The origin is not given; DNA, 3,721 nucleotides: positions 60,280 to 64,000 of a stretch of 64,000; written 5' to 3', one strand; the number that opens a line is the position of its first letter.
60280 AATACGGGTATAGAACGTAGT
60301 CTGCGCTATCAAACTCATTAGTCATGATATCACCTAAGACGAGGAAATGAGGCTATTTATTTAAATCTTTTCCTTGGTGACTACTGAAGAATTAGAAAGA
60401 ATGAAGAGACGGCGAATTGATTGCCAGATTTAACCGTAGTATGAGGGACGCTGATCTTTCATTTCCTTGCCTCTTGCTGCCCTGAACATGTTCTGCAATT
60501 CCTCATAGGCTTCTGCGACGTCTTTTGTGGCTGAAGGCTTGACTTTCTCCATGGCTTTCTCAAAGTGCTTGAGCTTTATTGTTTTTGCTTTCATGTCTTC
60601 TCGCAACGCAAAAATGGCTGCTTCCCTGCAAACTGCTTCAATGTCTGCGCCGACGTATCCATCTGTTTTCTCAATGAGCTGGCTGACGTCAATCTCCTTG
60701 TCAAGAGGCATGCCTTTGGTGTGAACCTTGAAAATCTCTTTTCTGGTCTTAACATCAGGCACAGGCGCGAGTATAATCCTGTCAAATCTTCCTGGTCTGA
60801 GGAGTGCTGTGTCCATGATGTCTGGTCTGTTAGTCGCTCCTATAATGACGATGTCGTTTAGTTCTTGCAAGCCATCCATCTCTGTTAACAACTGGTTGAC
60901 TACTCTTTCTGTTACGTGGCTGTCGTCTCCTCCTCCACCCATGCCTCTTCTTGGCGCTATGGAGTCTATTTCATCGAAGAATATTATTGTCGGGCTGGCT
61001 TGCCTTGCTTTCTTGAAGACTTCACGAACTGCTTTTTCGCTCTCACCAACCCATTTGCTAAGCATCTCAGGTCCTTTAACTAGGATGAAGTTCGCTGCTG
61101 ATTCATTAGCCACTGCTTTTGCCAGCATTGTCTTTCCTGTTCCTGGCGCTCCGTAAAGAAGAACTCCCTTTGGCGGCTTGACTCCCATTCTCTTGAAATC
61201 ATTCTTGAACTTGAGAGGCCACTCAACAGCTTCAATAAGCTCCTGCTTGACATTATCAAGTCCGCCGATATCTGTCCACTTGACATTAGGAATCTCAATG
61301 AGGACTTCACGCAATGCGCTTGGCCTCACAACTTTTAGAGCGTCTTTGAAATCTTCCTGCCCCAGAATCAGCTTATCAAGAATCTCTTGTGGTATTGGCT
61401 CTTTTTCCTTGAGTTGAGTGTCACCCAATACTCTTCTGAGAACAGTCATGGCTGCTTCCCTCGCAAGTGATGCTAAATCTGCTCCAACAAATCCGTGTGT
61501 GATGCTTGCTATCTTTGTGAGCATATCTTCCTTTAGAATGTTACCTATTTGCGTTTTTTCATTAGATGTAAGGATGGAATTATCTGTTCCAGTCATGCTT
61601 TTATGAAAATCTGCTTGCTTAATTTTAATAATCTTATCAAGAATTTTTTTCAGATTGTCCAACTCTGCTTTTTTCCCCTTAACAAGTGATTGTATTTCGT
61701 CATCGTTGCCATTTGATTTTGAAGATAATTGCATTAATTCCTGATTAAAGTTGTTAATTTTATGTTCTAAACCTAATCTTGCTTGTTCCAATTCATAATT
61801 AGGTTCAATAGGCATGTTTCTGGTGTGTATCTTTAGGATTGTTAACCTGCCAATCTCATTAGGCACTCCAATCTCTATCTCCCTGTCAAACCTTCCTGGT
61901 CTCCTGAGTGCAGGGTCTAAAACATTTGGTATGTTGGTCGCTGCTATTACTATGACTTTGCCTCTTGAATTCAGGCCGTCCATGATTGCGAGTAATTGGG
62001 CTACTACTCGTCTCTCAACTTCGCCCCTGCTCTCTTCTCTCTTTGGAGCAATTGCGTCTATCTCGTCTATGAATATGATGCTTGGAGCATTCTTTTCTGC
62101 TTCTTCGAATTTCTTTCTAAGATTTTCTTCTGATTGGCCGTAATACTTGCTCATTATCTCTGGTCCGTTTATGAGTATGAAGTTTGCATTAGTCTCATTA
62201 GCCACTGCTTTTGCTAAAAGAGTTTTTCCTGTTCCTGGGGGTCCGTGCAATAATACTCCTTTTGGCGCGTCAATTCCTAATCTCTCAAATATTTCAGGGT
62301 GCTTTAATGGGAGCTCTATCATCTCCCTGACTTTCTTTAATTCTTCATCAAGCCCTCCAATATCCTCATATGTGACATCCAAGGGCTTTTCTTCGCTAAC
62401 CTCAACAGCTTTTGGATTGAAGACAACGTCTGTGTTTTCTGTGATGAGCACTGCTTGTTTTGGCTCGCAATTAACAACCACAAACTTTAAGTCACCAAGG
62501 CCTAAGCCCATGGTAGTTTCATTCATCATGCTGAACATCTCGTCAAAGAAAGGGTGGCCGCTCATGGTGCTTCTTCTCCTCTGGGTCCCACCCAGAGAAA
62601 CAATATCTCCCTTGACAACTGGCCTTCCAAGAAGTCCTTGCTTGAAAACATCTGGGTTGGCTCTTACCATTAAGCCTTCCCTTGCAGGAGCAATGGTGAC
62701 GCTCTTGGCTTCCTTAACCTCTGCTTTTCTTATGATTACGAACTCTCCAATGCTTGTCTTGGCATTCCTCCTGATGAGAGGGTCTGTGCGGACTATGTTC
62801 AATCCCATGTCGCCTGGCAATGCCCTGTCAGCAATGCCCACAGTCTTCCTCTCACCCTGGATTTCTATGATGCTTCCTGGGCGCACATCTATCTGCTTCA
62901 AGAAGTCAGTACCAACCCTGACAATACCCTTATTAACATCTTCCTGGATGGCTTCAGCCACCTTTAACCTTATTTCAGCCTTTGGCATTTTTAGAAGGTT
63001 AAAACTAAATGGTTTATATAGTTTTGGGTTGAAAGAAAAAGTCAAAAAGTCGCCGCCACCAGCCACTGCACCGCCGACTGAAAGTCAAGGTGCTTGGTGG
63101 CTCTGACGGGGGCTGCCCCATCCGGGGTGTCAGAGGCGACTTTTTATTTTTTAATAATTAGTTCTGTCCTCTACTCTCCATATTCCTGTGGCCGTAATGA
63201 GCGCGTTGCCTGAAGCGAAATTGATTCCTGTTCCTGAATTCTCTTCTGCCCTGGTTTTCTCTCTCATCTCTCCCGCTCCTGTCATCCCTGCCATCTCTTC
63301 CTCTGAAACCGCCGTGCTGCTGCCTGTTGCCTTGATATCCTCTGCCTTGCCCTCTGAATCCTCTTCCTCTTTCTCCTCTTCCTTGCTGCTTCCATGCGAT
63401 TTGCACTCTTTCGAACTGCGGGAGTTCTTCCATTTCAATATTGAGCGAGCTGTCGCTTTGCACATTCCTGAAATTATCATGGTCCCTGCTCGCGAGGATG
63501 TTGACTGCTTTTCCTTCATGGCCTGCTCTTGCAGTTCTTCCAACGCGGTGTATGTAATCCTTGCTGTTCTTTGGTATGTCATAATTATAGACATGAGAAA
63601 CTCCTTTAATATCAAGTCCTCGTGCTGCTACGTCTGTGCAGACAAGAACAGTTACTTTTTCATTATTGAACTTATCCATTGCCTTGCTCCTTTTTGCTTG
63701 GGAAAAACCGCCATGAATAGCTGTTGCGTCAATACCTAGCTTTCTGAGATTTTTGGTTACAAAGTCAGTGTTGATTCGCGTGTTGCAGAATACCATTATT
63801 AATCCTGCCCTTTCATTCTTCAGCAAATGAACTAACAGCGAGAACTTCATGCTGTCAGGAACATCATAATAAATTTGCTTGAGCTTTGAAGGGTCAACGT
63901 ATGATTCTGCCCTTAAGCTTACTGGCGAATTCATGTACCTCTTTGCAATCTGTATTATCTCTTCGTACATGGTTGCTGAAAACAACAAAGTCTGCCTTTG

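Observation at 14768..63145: Dispersed family of structured palindromic repeats (8 copies in 64 kb) with compensatory stem changes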

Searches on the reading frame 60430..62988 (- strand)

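Call 46: search_protein_families(library=pfam, proteins=[window:60430-62988:-], max_evalue=0.01)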
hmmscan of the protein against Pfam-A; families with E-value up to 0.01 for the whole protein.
window:60430-62988:- (852 aa): 51 families (the best 25 are shown)
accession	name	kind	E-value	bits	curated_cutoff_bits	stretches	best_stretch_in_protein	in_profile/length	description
PF00004.35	AAA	-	3.9e-98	325.4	21.2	2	245-374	1-130/131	ATPase family associated with various cellular activities (AAA)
PF17862.7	AAA_lid_3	-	1.5e-28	98.4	27.2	2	766-811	2-45/45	AAA+ lid domain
PF02359.24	CDC48_N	-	1e-19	70.9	35.1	1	7-90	1-84/85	Cell division protein 48 (CDC48), N-terminal domain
PF13191.12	AAA_16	-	4.4e-15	57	32.6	2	233-347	15-137/167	AAA ATPase domain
PF05496.18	RuvB_N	-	1.5e-14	54.5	27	2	243-319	34-102/159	Holliday junction DNA helicase RuvB P-loop domain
PF07724.20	AAA_2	-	2e-14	54.4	27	2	245-338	6-101/166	AAA domain (Cdc48 subfamily)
PF13173.12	AAA_14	-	1.1e-12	48.6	27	2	244-313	4-74/129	AAA domain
PF07728.20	AAA_5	-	2.1e-11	44.4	22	2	244-315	1-80/139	AAA domain (dynein-related subfamily)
PF13401.12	AAA_22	-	2.8e-11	44.3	27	1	245-277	8-43/130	AAA domain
PF13671.12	AAA_33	-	1.7e-10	41.8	27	1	245-352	2-79/143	AAA domain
PF06068.19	TIP49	-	6e-10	39.3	23.8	2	242-287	50-97/347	TIP49 P-loop domain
PF20720.3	nSTAND3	-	7.4e-09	35.9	27.2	2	244-310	19-74/155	Novel STAND NTPase 3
PF02933.23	CDC48_2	-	1.6e-08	34.5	22.4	1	112-196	7-63/64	Cell division protein 48 (CDC48), domain 2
PF13521.12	AAA_28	-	3.2e-08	34.4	27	1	245-297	2-50/164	AAA domain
PF24883.2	NPHP3_N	-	2.2e-07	31.6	24.8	0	245-269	25-49/164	Nephrocystin 3, N-terminal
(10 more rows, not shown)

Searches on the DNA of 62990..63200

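Call 49: search_rna_families(source=window, start=62990, end=63200, threshold=evalue, max_evalue=10)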
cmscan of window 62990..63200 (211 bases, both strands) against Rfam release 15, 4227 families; matches with E-value up to 10: 5.
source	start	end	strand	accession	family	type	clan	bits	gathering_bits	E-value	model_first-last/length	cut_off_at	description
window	63114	63151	+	RF02162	XIST_A_REPEAT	Gene; sRNA;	-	13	33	2.1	1-37/37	no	XIST RNA A repeat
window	62998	63023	+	RF01077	TLS-PK2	Cis-reg;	-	13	42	6.4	19-44/66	no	Pseudoknot of tRNA-like structure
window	63135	63193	-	RF00612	SNORD75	Gene; snRNA; snoRNA; CD-box;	-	12.2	50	3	1-62/62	no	Small nucleolar RNA SNORD75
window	63082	63178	-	RF02132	HOXB13-AS1_1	Gene; lncRNA;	-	8.8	60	9.2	42-136/136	no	HOXB13 antisense RNA 1 conserved region 1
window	63132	63200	-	RF00441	snoZ242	Gene; snRNA; snoRNA; CD-box;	-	8.6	90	6.2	128-198/198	5'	Small nucleolar RNA Z242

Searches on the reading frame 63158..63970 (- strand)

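Call 46: search_protein_families(library=pfam, proteins=[window:63158-63970:-], max_evalue=0.01)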
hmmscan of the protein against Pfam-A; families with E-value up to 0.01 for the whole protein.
window:63158-63970:- (270 aa): 1 family
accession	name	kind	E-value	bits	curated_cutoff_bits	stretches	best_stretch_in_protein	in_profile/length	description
PF00271.37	Helicase_C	-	8e-33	113.4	23.5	1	42-150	2-110/110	Helicase conserved C-terminal domain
